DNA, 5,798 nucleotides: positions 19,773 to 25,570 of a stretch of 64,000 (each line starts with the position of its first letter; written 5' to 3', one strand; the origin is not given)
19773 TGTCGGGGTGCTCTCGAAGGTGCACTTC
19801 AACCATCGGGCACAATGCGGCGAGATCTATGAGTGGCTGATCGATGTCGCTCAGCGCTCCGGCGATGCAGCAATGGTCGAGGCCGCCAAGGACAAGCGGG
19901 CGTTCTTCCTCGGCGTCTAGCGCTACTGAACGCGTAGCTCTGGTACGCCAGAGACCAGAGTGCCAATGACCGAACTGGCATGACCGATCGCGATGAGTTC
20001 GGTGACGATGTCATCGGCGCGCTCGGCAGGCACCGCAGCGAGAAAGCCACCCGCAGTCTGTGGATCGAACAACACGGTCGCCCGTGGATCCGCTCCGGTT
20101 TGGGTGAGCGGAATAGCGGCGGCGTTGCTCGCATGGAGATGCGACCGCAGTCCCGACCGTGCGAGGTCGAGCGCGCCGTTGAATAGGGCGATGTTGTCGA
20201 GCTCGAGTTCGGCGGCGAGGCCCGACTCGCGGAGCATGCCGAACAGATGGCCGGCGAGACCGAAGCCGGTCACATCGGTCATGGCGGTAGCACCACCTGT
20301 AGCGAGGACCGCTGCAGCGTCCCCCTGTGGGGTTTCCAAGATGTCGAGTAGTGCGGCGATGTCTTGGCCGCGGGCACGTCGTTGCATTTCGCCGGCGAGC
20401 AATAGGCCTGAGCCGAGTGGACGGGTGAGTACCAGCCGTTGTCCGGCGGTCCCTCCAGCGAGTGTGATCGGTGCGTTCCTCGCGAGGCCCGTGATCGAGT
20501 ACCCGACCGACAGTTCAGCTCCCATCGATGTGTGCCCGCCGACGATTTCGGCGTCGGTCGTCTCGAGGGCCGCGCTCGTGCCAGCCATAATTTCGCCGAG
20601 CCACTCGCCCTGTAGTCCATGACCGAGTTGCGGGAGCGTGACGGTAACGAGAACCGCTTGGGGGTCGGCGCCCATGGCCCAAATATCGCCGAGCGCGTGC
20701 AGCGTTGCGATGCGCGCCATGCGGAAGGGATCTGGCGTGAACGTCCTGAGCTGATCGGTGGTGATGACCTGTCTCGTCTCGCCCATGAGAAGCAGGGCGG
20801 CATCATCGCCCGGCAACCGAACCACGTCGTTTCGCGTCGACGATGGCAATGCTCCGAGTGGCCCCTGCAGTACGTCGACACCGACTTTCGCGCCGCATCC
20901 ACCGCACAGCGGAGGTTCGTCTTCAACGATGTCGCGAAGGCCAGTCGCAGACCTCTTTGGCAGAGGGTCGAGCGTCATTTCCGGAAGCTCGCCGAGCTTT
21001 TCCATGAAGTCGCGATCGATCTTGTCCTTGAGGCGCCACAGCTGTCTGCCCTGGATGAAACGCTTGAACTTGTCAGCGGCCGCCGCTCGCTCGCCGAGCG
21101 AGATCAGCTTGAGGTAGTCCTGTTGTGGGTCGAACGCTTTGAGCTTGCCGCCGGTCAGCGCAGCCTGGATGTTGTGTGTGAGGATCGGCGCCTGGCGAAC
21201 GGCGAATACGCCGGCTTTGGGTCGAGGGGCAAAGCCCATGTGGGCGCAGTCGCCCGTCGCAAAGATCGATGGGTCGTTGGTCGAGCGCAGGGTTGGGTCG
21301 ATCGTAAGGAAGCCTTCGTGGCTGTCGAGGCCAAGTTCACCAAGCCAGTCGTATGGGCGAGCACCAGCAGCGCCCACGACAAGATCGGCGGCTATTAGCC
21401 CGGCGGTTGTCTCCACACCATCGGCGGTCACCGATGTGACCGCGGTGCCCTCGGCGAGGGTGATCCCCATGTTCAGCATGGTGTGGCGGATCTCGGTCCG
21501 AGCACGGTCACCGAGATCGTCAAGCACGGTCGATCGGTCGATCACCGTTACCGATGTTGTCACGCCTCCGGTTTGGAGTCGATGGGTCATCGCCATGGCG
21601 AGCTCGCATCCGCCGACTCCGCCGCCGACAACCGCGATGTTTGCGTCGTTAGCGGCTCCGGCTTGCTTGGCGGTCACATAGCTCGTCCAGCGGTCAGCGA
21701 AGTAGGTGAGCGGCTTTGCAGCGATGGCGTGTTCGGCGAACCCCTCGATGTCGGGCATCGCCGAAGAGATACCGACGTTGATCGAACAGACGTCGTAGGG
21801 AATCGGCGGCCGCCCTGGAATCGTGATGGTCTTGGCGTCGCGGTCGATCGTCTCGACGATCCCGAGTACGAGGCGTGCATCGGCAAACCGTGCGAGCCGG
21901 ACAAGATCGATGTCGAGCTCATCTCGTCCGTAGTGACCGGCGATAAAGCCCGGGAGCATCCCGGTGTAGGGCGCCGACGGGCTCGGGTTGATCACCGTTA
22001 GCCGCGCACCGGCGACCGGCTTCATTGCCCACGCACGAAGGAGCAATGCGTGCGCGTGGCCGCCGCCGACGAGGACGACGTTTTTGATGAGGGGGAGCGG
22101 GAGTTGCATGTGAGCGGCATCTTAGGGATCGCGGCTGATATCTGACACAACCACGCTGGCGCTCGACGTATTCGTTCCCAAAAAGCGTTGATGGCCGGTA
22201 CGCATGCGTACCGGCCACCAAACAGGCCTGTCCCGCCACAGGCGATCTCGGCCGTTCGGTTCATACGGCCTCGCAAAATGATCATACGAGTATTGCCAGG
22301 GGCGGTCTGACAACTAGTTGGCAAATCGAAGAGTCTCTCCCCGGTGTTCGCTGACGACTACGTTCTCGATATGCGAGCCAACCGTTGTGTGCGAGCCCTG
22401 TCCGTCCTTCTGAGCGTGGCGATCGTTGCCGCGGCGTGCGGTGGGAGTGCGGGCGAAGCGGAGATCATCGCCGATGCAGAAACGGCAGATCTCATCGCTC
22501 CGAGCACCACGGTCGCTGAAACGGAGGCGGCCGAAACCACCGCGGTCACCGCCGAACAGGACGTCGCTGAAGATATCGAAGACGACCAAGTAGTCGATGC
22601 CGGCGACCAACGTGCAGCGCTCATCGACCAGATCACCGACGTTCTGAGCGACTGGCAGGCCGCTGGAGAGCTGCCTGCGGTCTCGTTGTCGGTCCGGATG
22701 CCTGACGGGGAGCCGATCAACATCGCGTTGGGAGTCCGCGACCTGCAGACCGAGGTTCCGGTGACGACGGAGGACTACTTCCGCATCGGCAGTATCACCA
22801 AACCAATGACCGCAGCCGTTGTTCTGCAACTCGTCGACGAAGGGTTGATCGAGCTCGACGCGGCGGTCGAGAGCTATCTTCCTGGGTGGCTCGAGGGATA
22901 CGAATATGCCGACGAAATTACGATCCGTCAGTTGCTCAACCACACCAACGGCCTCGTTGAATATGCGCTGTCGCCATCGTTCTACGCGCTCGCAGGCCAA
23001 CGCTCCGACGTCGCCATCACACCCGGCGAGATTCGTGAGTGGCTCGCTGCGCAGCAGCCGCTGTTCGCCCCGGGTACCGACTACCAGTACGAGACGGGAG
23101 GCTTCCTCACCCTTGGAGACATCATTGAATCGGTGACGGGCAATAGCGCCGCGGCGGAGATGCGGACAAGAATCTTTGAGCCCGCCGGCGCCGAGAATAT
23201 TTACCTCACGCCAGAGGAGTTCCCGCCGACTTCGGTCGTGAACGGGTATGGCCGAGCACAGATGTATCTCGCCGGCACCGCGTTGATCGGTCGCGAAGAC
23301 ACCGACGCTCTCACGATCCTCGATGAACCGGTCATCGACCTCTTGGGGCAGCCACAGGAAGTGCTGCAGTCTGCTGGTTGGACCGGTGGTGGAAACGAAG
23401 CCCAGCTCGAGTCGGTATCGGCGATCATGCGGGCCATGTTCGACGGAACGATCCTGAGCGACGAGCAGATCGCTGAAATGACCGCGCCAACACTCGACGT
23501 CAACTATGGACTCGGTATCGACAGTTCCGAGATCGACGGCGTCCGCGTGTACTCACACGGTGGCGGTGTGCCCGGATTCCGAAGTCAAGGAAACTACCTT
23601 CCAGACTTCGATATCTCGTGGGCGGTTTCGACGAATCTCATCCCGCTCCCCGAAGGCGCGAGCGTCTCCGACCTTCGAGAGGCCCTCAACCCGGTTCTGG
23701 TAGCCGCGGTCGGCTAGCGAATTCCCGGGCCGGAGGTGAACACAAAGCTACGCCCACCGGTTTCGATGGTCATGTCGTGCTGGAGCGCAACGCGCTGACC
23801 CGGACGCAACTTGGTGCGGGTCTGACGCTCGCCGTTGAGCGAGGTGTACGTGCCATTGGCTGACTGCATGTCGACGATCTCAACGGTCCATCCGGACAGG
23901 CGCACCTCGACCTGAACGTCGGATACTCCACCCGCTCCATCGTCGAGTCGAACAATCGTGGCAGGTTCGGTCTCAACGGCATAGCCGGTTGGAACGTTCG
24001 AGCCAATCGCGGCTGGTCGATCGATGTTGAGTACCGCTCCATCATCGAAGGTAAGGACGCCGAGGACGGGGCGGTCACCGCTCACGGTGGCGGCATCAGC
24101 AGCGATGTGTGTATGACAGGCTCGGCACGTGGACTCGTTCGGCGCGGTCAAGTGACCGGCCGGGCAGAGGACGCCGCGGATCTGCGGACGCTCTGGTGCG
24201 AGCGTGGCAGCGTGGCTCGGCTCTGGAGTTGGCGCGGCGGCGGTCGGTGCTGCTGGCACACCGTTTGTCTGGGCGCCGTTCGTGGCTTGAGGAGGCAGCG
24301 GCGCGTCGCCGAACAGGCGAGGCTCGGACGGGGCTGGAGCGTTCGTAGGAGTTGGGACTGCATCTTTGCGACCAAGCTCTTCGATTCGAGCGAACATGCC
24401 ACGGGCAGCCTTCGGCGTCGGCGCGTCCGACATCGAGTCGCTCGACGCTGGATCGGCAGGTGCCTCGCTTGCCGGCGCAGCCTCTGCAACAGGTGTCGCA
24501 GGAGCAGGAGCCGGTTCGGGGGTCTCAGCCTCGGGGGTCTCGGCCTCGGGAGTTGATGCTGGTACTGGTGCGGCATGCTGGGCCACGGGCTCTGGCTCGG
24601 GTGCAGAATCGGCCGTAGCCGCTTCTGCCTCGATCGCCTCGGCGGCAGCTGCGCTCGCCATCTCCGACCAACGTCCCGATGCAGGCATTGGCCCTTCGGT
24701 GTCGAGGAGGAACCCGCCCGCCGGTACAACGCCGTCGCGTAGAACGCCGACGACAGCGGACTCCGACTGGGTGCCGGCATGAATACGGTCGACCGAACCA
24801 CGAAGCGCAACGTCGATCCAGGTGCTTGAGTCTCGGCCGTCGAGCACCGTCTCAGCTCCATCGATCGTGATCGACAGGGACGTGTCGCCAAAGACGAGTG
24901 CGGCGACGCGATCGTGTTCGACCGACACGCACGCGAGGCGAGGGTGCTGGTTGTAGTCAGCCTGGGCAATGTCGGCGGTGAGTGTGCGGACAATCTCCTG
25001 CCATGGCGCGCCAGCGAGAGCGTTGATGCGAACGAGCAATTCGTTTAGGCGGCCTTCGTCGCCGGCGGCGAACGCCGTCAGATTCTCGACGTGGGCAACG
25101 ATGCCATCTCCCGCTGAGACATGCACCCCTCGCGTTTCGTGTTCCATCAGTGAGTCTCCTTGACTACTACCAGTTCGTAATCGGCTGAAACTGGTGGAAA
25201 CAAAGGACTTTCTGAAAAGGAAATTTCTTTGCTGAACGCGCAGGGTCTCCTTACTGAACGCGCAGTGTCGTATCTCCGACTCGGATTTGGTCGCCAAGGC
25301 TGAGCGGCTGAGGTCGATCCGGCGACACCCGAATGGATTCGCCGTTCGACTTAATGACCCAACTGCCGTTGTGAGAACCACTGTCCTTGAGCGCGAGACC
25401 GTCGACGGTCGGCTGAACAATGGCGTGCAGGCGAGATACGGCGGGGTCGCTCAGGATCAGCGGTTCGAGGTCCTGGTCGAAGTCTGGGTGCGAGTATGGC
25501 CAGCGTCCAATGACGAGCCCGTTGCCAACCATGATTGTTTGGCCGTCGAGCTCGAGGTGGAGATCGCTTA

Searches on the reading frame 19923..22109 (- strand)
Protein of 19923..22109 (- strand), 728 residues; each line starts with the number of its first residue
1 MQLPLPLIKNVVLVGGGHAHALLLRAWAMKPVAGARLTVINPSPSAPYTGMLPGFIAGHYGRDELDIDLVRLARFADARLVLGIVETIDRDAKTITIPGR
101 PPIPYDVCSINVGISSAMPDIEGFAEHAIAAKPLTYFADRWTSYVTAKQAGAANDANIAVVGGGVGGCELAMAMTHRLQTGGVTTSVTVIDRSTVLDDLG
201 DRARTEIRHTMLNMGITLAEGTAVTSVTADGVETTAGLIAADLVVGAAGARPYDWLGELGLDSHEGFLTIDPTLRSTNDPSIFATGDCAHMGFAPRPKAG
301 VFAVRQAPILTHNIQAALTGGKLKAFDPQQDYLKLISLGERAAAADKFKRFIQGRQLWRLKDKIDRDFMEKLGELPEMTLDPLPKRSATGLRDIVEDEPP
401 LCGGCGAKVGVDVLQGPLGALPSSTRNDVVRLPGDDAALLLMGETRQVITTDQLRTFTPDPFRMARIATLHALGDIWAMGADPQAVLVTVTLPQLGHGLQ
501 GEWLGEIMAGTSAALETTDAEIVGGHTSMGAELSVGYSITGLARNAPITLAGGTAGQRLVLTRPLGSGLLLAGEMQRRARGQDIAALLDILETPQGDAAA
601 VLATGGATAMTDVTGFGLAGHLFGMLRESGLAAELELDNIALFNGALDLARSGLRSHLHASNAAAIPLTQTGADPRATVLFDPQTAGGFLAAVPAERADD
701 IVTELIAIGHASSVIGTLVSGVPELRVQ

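Call 23: search_protein_families(library=pfam, proteins=[window:19923-22109:-])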
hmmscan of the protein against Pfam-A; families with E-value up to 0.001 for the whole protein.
window:19923-22109:- (728 aa): 4 families
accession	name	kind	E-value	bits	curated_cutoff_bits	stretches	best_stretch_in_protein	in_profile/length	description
PF07992.20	Pyr_redox_2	-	2.8e-28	99.6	26.1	1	10-306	2-290/291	Pyridine nucleotide-disulphide oxidoreductase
PF00586.29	AIRS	-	3.4e-19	69.8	24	1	434-542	1-111/112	AIR synthase related protein, N-terminal domain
PF02769.27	AIRS_C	-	3e-13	50.6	23.1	1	555-721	2-148/156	AIR synthase related protein, C-terminal domain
PF00070.33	Pyr_redox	-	7.7e-08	33.2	22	1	157-234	1-73/82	Pyridine nucleotide-disulphide oxidoreductase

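Call 26: search_protein_families(library=ncbifam, proteins=[window:19923-22109:-])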
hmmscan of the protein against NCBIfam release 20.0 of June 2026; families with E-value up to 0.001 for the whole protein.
window:19923-22109:- (728 aa): 26 families (the best 25 are shown)
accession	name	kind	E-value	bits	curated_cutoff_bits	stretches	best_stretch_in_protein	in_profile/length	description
TIGR03169.1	Nterm_to_SelD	hypoth_equivalog_domain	2e-144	481.4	310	1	10-371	1-364/365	pyridine nucleotide-disulfide oxidoreductase family protein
TIGR04369.1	fusion_not_SelD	hypoth_equivalog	8.6e-118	394.4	700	1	13-703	1-691/701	oxidoreductase/SelD-related fusion protein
TIGR00476.1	selD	equivalog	1.7e-77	260.7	125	1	400-697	6-310/311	selenide, water dikinase SelD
NF002098.0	PRK00943.1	equivalog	3.8e-41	141.2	299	1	403-720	15-336/347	selenide, water dikinase SelD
NF010705.0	PRK14105.1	equivalog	9.9e-23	80.5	291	1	434-569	47-181/345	selenide, water dikinase SelD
NF004351.0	PRK05731.1-4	equivalog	4.1e-22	78.7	324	1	427-642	31-249/321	thiamine-phosphate kinase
TIGR01379.1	thiL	equivalog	5.7e-21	74.8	184.15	1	424-649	14-245/320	thiamine-phosphate kinase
NF003437.0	PRK04965.1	equivalog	1.1e-13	50.9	392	1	84-291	80-277/378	NADH:flavorubredoxin reductase NorW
TIGR02374.1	nitri_red_nirB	equivalog_domain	1.6e-11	43.4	578.35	1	78-291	69-280/794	nitrite reductase large subunit NirB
NF004350.0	PRK05731.1-1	equivalog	1.6e-10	40.4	441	1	424-641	18-240/325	thiamine-phosphate kinase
NF004353.0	PRK05731.2-2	equivalog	1.8e-09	37.2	301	1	432-649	17-234/311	thiamine-phosphate kinase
NF046103.1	NOXase_Strep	equivalog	1.9e-09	37.1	600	1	153-290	145-282/442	H2O-forming NADH oxidase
NF007123.0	PRK09564.1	equivalog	3.7e-09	35.8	458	1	105-290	104-285/444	CoA-disulfide reductase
TIGR01350.1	lipoamide_DH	equivalog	2e-08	33.4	408.8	1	156-290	171-310/461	dihydrolipoyl dehydrogenase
NF011565.0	PRK14989.1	subfamily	2.1e-08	32.7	883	1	78-290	74-284/847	nitrite reductase large subunit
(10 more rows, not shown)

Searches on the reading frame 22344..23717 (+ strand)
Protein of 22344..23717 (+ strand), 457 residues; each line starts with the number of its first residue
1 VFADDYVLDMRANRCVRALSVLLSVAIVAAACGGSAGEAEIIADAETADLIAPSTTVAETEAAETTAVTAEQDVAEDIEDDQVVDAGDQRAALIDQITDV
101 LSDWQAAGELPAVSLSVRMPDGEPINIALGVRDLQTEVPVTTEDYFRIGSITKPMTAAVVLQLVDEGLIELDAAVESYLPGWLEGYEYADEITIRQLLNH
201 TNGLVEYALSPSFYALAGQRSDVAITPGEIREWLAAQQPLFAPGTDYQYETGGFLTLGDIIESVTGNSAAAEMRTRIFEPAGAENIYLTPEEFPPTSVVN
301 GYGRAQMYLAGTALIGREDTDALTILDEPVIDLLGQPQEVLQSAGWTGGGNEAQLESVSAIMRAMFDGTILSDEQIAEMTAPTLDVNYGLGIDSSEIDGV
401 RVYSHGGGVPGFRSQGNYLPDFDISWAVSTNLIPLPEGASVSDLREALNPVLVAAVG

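Call 11: search_protein_families(library=pfam, proteins=[window:22344-23717:+])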
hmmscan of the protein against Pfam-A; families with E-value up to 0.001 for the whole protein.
window:22344-23717:+ (457 aa): 1 family
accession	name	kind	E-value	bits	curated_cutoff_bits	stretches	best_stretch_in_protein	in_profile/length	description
PF00144.29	Beta-lactamase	-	2.8e-49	168.5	27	1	107-434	11-312/329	Beta-lactamase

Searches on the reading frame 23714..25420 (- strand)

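Call 11: search_protein_families(library=pfam, proteins=[window:23714-25420:-])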
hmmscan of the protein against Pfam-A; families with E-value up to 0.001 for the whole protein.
window:23714-25420:- (568 aa): 1 family
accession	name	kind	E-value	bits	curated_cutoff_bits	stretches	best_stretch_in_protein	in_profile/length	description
PF00498.31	FHA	-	5.9e-05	23.9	20.7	1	490-546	11-66/67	FHA domain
